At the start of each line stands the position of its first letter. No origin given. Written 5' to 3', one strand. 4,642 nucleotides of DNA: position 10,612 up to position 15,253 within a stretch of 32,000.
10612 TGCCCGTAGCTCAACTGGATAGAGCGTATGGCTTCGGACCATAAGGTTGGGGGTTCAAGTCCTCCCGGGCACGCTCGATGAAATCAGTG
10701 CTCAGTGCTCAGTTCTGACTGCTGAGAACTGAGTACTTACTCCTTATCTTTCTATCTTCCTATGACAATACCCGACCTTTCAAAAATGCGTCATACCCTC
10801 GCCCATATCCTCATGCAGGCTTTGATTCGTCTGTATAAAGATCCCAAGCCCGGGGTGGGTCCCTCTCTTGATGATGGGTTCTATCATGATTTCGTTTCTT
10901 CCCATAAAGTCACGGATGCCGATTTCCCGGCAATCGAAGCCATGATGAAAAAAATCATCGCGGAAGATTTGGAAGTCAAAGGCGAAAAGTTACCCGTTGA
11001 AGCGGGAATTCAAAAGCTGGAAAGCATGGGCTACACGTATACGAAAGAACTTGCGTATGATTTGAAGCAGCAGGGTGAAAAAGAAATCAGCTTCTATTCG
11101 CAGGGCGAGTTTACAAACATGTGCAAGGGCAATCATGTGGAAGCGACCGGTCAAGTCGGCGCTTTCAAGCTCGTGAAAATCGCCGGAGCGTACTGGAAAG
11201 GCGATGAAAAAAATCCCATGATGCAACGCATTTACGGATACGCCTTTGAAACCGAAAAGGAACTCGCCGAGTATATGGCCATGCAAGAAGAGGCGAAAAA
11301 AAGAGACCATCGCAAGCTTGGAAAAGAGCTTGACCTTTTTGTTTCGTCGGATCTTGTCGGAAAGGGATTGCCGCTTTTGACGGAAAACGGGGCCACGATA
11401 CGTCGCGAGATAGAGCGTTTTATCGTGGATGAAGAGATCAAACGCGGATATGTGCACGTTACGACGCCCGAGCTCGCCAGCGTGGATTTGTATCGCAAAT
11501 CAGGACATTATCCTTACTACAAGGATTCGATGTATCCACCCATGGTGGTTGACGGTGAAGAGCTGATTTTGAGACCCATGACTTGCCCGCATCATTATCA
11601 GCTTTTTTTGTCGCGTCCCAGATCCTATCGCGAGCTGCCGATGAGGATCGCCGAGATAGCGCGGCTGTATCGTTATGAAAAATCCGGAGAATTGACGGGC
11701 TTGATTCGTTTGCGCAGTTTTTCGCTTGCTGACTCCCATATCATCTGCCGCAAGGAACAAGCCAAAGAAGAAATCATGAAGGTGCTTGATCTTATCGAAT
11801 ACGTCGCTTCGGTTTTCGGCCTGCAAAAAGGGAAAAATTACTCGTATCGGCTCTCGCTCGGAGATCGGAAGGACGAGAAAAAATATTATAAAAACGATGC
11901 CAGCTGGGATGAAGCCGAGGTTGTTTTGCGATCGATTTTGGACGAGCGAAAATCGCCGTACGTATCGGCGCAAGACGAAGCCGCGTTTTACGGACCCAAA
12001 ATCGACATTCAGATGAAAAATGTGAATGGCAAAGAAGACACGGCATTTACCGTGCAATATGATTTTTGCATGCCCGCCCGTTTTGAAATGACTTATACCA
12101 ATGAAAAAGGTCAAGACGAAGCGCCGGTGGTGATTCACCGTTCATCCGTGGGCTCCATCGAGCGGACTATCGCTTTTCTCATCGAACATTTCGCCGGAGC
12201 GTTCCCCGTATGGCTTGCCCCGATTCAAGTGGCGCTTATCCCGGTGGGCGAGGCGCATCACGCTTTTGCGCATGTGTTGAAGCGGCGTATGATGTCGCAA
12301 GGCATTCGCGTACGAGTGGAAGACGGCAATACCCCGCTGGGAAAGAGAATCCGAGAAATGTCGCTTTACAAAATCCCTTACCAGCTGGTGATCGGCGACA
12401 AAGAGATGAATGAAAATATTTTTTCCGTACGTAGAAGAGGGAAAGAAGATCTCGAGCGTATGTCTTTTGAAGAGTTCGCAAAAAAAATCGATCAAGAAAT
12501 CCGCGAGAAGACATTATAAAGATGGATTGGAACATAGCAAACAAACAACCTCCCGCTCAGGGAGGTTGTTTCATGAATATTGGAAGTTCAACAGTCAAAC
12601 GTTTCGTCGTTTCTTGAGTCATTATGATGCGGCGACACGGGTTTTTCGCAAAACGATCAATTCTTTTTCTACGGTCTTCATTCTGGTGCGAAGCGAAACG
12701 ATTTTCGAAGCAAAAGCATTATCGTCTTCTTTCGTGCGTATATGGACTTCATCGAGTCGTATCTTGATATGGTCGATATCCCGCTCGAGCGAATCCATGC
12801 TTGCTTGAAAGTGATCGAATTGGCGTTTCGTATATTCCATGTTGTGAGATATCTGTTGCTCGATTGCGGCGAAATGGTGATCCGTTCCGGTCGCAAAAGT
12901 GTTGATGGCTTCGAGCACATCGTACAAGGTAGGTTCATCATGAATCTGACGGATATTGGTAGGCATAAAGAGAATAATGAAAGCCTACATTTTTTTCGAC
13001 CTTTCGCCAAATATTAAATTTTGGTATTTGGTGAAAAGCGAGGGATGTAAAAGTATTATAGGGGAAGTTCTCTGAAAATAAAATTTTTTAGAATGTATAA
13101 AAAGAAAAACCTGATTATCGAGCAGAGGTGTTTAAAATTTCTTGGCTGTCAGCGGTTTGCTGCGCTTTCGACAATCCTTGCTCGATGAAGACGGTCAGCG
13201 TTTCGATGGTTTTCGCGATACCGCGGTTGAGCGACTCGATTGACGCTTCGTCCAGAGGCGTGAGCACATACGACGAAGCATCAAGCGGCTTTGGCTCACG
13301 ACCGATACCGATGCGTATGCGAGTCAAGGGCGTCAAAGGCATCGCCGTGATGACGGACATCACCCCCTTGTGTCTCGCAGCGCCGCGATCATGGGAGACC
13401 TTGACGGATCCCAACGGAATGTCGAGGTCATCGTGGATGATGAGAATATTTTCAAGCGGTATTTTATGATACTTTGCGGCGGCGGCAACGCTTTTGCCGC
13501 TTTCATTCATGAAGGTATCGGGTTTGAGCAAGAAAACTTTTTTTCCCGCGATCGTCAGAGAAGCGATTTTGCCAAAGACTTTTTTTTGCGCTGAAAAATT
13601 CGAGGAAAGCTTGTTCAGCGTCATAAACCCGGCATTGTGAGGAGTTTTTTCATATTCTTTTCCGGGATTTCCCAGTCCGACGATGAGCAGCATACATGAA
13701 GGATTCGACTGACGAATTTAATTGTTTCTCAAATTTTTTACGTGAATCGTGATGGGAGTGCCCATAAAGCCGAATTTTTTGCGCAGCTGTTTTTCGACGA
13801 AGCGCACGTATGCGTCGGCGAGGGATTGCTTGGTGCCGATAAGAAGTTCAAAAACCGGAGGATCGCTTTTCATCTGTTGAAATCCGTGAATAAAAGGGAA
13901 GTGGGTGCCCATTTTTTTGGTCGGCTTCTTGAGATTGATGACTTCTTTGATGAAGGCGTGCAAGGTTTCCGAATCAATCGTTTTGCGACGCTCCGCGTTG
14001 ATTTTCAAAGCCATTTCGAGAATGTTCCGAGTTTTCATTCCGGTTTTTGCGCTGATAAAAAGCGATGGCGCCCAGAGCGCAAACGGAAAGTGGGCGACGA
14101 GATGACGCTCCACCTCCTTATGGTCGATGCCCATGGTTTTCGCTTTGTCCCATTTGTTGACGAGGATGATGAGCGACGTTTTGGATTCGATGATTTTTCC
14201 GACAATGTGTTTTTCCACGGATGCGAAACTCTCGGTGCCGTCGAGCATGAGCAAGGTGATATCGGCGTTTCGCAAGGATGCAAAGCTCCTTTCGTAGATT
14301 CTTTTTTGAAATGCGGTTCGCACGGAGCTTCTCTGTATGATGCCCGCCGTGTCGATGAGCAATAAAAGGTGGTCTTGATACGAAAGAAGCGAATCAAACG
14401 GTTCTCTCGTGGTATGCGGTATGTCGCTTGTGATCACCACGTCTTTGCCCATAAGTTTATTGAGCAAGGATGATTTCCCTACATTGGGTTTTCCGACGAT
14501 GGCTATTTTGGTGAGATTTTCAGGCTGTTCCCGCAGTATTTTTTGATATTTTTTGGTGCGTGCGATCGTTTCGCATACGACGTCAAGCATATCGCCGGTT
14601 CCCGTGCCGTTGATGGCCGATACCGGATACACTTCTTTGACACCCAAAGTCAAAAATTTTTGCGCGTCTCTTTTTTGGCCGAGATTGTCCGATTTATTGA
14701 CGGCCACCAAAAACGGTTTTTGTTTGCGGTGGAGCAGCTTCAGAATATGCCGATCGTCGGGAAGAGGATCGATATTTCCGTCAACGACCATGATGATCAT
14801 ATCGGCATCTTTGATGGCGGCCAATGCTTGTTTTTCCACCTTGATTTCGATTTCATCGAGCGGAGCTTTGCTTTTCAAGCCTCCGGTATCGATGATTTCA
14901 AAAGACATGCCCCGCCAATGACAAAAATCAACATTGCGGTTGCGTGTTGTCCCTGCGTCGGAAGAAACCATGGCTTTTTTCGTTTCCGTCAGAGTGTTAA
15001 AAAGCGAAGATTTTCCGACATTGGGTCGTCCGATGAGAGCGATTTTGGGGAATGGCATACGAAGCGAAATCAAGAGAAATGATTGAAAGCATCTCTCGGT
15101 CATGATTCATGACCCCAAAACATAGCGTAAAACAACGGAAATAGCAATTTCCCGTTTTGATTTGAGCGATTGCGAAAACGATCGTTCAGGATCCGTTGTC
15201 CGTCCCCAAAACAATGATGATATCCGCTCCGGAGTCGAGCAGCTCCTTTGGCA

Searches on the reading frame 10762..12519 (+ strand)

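Call 5: search_protein_families(library=pfam, proteins=[window:10762-12519:+], max_evalue=0.001)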
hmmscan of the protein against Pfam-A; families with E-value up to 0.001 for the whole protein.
window:10762-12519:+ (585 aa): 3 families
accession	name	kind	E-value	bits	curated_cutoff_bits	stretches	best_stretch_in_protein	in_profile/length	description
PF00587.30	tRNA-synt_2b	-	2.7e-34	119.2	29.3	1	265-477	8-179/179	tRNA synthetase class II core domain (G, H, P, S and T)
PF03129.25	HGTP_anticodon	-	8.3e-21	74.4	21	1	489-578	1-93/94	Anticodon binding domain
PF07973.19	tRNA_SAD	-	3e-15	56.4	24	1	109-158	1-44/44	Threonyl and Alanyl tRNA synthetase second additional domain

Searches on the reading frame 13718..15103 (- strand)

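Call 5: search_protein_families(library=pfam, proteins=[window:13718-15103:-], max_evalue=0.001)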
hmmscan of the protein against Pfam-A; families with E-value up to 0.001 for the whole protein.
window:13718-15103:- (461 aa): 13 families
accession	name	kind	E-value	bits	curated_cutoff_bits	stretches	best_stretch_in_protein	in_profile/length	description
PF01926.29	MMR_HSR1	-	1e-53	180.7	21.9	2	20-137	1-113/113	50S ribosome-binding GTPase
PF02421.24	FeoB_N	-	6e-27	94.5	27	2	20-173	2-153/156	Ferrous iron transport protein B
PF00009.33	GTP_EFTU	-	2e-19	70.4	26.5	2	224-367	55-184/188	Elongation factor Tu GTP binding domain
PF00350.29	Dynamin_N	-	5e-17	62.9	27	1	200-234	1-34/168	Dynamin family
PF04548.22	AIG1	-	1e-12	48.3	27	2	20-108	2-92/212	AIG1 family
PF14714.11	KH_dom-like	-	3.3e-12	47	27.3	1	377-456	3-81/81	KH-domain-like of EngA bacterial GTPase enzymes, C-terminal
PF03193.22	RsgA_GTPase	-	3.8e-11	43.6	30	1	91-233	16-149/174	RsgA GTPase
PF08477.19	Roc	-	7.4e-10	39.5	27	0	199-319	1-119/119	Ras of Complex, Roc, domain of DAPkinase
PF00071.28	Ras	-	1e-08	35.4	21.6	1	199-365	1-156/162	Ras family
PF09439.16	SRPRB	-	4.1e-07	30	25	0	19-113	4-86/178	Signal recognition particle receptor beta subunit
PF13479.12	AAA_24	-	4e-06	27.2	27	0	20-61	4-43/195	AAA domain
PF00025.27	Arf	-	1.2e-05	25.4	22.3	0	20-156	16-143/174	ADP-ribosylation factor family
PF00005.33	ABC_tran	-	9.8e-05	23.4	25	0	199-228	13-42/137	ABC transporter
